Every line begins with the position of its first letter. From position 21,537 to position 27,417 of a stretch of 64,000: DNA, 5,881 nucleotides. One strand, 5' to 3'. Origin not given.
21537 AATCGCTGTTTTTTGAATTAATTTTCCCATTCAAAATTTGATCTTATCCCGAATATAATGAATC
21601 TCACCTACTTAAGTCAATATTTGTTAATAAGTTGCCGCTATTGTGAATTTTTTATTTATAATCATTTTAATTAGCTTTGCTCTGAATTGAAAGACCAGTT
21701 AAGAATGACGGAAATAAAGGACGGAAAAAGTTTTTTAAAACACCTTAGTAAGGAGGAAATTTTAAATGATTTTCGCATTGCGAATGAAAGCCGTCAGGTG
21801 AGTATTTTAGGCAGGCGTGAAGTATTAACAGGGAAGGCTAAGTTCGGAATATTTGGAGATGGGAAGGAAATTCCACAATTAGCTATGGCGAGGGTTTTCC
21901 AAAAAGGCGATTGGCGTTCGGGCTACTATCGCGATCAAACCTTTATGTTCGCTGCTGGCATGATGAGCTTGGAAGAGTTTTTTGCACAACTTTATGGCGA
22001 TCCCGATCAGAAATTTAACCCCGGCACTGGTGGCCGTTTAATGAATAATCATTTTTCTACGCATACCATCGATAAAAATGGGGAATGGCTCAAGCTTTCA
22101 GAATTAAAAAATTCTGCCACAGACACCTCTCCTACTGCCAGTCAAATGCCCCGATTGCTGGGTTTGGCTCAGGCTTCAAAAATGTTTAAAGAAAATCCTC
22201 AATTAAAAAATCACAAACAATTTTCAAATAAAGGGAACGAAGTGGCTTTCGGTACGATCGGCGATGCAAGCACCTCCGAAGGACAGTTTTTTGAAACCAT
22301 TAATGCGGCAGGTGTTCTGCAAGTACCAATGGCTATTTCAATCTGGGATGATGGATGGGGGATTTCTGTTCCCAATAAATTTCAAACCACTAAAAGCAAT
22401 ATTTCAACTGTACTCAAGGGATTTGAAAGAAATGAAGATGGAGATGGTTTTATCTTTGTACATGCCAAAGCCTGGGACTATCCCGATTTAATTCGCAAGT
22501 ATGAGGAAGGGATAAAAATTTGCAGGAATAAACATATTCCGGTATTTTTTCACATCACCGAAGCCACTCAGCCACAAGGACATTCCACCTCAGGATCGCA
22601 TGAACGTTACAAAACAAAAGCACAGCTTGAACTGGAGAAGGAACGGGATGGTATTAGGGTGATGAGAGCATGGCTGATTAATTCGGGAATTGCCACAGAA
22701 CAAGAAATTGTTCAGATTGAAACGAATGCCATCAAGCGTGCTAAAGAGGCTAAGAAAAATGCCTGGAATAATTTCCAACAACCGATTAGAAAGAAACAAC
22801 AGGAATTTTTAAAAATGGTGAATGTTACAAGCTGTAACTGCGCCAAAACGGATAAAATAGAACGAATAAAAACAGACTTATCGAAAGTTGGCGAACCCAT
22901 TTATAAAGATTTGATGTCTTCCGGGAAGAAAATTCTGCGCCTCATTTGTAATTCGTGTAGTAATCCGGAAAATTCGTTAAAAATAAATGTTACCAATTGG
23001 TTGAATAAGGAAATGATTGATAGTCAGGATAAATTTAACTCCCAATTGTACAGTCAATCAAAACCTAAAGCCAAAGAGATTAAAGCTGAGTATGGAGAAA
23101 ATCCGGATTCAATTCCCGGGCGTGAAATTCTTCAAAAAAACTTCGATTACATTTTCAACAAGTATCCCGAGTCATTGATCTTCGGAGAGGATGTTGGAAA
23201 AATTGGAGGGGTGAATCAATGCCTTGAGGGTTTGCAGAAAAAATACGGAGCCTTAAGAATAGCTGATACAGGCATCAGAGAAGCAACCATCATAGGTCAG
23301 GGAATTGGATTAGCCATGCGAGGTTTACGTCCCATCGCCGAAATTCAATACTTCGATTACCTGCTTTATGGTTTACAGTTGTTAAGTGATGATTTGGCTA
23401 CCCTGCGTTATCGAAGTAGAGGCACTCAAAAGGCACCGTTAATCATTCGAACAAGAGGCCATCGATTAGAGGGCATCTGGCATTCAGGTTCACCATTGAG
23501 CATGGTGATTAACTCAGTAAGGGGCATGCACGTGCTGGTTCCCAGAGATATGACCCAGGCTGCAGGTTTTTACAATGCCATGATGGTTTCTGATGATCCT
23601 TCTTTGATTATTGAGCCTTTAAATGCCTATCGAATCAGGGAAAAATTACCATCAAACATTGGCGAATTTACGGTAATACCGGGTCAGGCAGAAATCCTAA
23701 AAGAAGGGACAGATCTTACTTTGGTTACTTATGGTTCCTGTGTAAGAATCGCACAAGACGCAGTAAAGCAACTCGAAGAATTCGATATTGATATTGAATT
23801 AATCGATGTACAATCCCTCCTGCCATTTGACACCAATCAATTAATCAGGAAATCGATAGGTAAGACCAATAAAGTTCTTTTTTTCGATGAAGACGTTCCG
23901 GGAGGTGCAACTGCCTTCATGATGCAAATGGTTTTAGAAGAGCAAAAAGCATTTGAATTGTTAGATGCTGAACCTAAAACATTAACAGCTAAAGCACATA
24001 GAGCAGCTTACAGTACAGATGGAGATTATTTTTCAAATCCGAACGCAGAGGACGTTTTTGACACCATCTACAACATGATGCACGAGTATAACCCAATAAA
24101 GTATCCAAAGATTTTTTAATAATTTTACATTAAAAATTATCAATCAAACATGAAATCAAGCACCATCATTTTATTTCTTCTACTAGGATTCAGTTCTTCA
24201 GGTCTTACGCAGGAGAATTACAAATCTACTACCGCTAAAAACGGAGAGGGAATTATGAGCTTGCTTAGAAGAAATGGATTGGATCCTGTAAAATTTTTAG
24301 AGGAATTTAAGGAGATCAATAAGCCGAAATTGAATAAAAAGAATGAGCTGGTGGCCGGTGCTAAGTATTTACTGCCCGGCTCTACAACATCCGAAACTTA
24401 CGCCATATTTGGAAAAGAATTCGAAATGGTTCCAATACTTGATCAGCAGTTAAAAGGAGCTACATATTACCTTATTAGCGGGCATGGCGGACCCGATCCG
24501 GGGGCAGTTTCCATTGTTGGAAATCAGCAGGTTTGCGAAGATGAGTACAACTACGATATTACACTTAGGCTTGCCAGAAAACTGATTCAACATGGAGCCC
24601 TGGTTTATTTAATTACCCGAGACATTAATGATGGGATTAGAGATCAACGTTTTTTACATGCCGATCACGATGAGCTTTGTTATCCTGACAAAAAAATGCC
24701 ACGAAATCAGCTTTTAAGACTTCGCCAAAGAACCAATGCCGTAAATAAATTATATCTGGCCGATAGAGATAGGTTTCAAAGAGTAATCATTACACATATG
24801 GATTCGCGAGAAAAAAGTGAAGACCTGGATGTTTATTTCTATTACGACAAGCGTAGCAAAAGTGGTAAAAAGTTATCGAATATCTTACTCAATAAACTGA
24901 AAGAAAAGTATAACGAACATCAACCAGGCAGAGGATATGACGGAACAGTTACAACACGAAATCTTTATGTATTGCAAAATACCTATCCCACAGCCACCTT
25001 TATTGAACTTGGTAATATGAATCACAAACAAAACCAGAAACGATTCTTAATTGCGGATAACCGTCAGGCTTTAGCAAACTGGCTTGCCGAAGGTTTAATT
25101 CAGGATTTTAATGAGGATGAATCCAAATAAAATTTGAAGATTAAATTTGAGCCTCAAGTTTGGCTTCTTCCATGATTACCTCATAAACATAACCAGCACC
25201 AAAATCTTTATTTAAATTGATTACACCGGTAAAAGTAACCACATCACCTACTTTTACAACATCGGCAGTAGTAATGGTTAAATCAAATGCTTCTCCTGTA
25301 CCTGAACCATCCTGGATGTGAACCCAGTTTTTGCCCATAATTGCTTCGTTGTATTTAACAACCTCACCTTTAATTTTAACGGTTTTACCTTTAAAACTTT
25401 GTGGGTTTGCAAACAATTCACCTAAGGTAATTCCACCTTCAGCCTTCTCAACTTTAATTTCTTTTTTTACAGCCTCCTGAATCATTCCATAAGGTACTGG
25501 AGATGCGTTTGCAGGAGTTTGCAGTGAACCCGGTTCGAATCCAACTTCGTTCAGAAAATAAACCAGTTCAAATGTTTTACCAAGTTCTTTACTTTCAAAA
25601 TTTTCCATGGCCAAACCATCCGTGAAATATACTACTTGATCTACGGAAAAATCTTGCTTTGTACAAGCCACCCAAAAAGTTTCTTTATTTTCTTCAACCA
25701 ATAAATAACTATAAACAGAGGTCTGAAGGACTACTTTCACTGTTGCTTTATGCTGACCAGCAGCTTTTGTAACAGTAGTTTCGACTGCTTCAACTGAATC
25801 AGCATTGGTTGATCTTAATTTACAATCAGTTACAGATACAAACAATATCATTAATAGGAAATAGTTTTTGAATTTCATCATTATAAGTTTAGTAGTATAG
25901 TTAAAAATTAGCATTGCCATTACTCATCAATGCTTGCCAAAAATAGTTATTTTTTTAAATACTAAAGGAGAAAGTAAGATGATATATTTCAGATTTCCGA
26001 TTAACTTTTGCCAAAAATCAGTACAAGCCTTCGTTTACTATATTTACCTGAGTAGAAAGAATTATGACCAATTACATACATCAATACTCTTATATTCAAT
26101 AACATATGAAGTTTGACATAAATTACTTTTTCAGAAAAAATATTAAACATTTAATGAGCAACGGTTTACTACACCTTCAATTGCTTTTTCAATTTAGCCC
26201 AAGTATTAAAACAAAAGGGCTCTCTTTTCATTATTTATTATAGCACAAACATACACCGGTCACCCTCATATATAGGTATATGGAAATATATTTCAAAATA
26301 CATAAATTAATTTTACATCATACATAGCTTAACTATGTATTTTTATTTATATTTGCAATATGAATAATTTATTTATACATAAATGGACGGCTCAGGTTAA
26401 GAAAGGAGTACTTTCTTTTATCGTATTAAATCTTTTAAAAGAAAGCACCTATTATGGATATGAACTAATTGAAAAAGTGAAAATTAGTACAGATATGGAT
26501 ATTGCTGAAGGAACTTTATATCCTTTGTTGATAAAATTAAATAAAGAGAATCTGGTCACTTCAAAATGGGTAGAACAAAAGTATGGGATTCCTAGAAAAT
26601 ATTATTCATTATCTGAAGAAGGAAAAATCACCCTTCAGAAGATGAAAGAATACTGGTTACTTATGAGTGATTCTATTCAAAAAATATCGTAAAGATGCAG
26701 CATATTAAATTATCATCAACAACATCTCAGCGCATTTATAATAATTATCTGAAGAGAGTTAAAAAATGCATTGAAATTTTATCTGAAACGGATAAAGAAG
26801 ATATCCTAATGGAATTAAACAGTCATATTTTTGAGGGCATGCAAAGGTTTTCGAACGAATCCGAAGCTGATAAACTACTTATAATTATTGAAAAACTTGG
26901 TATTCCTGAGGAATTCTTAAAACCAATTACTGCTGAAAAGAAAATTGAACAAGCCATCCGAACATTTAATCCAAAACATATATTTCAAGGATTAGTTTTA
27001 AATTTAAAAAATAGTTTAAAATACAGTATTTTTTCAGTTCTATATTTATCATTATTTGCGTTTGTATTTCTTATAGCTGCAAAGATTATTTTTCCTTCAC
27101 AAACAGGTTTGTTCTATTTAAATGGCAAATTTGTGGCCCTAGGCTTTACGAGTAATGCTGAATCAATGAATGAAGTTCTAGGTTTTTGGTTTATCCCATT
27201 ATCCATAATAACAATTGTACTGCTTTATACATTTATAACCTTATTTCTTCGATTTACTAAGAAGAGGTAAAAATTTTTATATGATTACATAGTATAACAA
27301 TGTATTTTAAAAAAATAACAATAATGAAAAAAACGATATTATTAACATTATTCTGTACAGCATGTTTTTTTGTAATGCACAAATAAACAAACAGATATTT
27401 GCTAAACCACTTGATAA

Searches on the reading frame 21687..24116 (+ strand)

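Call 51: search_protein_families(library=pfam, proteins=[window:21687-24116:+], max_evalue=0.001)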
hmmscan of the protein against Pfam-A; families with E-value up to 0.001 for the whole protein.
window:21687-24116:+ (810 aa): 4 families
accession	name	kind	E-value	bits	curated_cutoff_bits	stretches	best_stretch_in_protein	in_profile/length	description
PF00676.26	E1_dh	-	1.2e-23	84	22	1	50-363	22-295/300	Dehydrogenase E1 component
PF02780.25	Transketolase_C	-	1.1e-19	71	25.9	1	666-770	1-103/124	Transketolase, C-terminal domain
PF02779.29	Transket_pyr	-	8.8e-19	68.2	27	1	478-649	5-173/174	Transketolase, pyrimidine binding domain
PF17147.9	PFOR_II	-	0.00045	21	27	0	676-746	2-71/102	Pyruvate:ferredoxin oxidoreductase core domain II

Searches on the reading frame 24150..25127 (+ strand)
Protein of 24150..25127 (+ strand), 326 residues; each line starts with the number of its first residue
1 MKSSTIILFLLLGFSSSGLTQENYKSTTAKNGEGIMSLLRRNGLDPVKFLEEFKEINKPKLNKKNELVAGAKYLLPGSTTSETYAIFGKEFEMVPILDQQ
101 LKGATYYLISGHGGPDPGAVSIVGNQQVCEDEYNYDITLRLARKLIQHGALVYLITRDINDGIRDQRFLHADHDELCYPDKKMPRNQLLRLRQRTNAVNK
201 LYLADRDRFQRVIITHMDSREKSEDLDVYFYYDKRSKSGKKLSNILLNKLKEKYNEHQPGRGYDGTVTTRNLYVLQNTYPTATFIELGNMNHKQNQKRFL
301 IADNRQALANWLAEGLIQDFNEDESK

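Call 51: search_protein_families(library=pfam, proteins=[window:24150-25127:+], max_evalue=0.001)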
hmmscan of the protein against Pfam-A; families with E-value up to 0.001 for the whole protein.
window:24150-25127:+ (326 aa): 1 family
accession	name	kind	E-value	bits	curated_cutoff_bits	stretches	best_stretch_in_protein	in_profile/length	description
PF01520.23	Amidase_3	-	3e-18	66.9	27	1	108-317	3-173/174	N-acetylmuramoyl-L-alanine amidase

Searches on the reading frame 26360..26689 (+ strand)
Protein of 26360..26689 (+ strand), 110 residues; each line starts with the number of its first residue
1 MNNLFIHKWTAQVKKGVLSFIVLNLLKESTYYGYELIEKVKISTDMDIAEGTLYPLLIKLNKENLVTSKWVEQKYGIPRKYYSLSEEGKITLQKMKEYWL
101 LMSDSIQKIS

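Call 35: search_protein_families(library=pfam, proteins=[window:26360-26689:+], max_evalue=1)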
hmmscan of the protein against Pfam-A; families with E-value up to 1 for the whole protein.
window:26360-26689:+ (110 aa): 2 families
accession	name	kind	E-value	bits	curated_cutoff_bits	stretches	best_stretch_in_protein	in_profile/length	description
PF03551.20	PadR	-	1.5e-18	67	27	1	22-93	1-74/75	Transcriptional regulator PadR-like family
PF22167.2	PH0730-like_N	-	0.00089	19.8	30.2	1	39-69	18-48/60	PH0730-like, N-terminal domain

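Call 71: search_protein_families(library=padloc, proteins=[window:26360-26689:+], max_evalue=0.01)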
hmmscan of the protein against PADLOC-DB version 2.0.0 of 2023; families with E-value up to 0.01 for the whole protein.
window:26360-26689:+ (110 aa): 1 family
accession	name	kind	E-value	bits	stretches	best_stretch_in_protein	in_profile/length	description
PDLC01438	Csa3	-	0.0014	16.8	1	24-92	155-210/305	"CAS-I,CAS-II,CAS-III,CAS-IV,CAS-V,CAS-VI; associated_signaling"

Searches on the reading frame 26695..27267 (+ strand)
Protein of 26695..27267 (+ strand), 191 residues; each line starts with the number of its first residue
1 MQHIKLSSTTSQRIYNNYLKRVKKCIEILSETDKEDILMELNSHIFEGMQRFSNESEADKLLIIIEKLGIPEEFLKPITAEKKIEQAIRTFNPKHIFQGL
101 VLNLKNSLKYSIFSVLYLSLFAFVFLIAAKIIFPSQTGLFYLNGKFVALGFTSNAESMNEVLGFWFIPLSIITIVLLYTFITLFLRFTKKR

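Call 3: search_protein_families(library=pfam, proteins=[window:26695-27267:+], max_evalue=0.01)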
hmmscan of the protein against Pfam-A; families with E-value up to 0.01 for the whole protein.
window:26695-27267:+ (191 aa): 1 family
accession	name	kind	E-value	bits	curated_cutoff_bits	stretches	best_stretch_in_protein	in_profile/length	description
PF22564.2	HAAS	-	2.7e-06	28.1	27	1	17-73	1-51/55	HAAS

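Call 71: search_protein_families(library=padloc, proteins=[window:26695-27267:+], max_evalue=0.01)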
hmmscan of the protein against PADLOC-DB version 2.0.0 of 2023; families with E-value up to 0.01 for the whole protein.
window:26695-27267:+ (191 aa): 0 families
